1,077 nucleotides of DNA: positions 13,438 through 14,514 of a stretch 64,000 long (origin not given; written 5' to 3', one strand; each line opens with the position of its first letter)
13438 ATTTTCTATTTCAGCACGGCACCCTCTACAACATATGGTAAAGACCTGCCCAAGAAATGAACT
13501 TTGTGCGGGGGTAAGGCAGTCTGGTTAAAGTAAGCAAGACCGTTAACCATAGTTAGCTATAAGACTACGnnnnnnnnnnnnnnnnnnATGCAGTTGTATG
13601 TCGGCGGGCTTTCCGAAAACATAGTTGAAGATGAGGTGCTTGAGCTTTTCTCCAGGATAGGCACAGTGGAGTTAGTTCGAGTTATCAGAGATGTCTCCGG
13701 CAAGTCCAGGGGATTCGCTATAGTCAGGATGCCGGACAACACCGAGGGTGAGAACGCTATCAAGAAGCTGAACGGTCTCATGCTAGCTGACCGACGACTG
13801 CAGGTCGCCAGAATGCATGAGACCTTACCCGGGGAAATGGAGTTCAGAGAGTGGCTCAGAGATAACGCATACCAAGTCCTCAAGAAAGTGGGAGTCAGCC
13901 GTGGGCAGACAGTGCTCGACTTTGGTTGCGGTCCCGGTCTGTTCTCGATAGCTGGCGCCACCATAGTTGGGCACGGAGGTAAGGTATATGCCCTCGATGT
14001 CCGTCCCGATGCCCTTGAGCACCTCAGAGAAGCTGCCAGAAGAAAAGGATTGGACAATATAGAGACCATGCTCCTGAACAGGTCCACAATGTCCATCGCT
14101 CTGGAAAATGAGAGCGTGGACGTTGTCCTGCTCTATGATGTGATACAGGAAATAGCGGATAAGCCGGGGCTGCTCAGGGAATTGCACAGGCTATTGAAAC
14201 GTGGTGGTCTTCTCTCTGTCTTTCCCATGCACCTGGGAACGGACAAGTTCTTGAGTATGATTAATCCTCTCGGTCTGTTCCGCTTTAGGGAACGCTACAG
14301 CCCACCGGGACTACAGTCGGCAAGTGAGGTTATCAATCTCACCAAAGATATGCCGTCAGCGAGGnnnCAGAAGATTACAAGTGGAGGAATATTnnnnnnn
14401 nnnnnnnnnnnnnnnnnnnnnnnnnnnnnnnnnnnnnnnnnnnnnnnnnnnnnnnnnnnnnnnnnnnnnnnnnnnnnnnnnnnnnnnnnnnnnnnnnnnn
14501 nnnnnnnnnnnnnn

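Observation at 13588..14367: RRM RNA-binding domain fused to a class I SAM methyltransferase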

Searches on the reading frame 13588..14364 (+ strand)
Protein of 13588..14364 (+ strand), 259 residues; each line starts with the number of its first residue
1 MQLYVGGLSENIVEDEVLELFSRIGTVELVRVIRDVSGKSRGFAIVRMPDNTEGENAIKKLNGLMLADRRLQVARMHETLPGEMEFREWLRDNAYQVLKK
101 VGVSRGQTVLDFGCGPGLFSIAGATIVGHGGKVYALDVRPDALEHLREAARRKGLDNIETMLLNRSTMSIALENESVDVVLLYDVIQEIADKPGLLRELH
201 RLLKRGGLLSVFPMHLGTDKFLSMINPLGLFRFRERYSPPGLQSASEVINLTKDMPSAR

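Call 3: search_protein_families(library=pfam, proteins=[window:13588-14364:+], max_evalue=0.01)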
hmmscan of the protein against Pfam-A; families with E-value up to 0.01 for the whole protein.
window:13588-14364:+ (259 aa): 20 families
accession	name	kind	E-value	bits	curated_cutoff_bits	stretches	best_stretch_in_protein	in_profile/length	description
PF13847.12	Methyltransf_31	-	1.9e-18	67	27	1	105-211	3-109/145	Methyltransferase domain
PF08241.18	Methyltransf_11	-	4.3e-16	59.8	21.2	1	110-210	1-94/95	Methyltransferase domain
PF00076.28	RRM_1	-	9e-16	58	20.7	1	3-71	1-69/70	RNA recognition motif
PF13649.12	Methyltransf_25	-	2.9e-15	57.2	27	1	109-207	1-97/97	Methyltransferase domain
PF08242.18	Methyltransf_12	-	9.1e-14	52.4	30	1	110-209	1-98/98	Methyltransferase domain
PF01209.24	Ubie_methyltran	-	1.1e-13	51.6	20.1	1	96-212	38-152/233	ubiE/COQ5 methyltransferase family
PF13489.12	Methyltransf_23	-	3e-10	40.5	27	1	104-209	21-114/164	Methyltransferase domain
PF06325.19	PrmA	-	5.5e-07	29.8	22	1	103-191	159-244/296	Ribosomal protein L11 methyltransferase (PrmA)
PF01728.25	FtsJ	-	6.3e-07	29.9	24.1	1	96-181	11-96/181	FtsJ-like methyltransferase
PF05175.20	MTS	-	7.3e-06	26.2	23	1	100-182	26-104/170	Methyltransferase small domain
PF02475.24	TRM5-TYW2_MTfase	-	8.8e-05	22.9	28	1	103-160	34-90/164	TRM5/TYW2 methyltransferase domain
PF10294.15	Methyltransf_16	-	0.0006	20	21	1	103-206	44-150/174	Lysine methyltransferase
PF01135.25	PCMT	-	0.00098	19.4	20.3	1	99-213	67-172/210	Protein-L-isoaspartate(D-aspartate) O-methyltransferase (PCMT)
PF13893.12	RRM_5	-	0.001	19.2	27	1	7-74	33-97/125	RNA recognition motif. (a.k.a. RRM, RBD, or RNP domain)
PF01189.24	Methyltr_RsmB-F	-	0.0013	18.8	27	1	105-182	8-85/199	16S rRNA methyltransferase RsmB/F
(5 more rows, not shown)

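Call 4: search_protein_families(library=ncbifam, proteins=[window:13588-14364:+], max_evalue=0.01)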
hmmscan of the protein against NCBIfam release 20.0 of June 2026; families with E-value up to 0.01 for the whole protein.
window:13588-14364:+ (259 aa): 69 families (the best 25 are shown)
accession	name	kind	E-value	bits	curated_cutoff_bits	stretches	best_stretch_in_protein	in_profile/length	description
NF008823.0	PRK11873.1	subfamily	1e-17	64.5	263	1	103-211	75-181/272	arsenite methyltransferase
NF041537.1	ArsM_AhpD_UU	exception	2.4e-16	59.5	510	1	103-211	74-180/345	arsenite methyltransferase/AhpD domain selenoprotein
NF058537.1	Rbp_regulator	equivalog_domain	2.6e-16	59.7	100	1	3-75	2-75/79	RNA-binding regulator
NF047649.1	MTase_UXPK_star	exception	2.8e-16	59.4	460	1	104-216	76-186/283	methyltransferase/UXPK-star double selenoprotein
NF041536.1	ArsM_DUF2284_UU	exception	4e-15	55.1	575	1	103-210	74-179/459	arsenite methyltransferase/DUF2284 domain selenoprotein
TIGR01622.1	SF-CC1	subfamily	2.6e-14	53.1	231.65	1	1-77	220-297/500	splicing factor, CC1-like family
TIGR01661.1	ELAV_HUD_SF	subfamily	1.7e-13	50.9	279.1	1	4-75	273-344/351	ELAV/HuD family splicing factor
NF001243.0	PRK00216.1-4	equivalog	3.8e-13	49.3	235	1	96-209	38-149/237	demethylmenaquinone methyltransferase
TIGR02752.1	MenG_heptapren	equivalog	1.2e-12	47.8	419.85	1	96-210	36-148/231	demethylmenaquinone methyltransferase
NF043040.1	corrin_prot_MT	hypoth_equivalog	2.3e-12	46.8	180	1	101-211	37-147/216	corrinoid protein-associated methyltransferase CpaM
TIGR01628.1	PABP-1234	subfamily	1.1e-10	41.4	497.1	1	3-74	3-75/595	polyadenylate binding protein, human types 1, 2, 3, 4 family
NF001244.0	PRK00216.1-5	equivalog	3.4e-10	39.6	216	1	97-223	40-165/236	bifunctional demethylmenaquinone methyltransferase/2-methoxy-6-polyprenyl-1,4-benzoquinol methylase UbiE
NF001240.0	PRK00216.1-1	equivalog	7.1e-10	38.4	378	1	98-214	56-171/251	bifunctional demethylmenaquinone methyltransferase/2-methoxy-6-polyprenyl-1,4-benzoquinol methylase UbiE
NF045667.1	MTase_DVU1556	equivalog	8.5e-10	38.4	155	1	97-211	14-119/213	DVU_1556 family methyltransferase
NF001556.0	PRK00377.1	equivalog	9.1e-10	38.6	238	1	98-208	33-140/198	cobalt-precorrin-6Y C(15)-methyltransferase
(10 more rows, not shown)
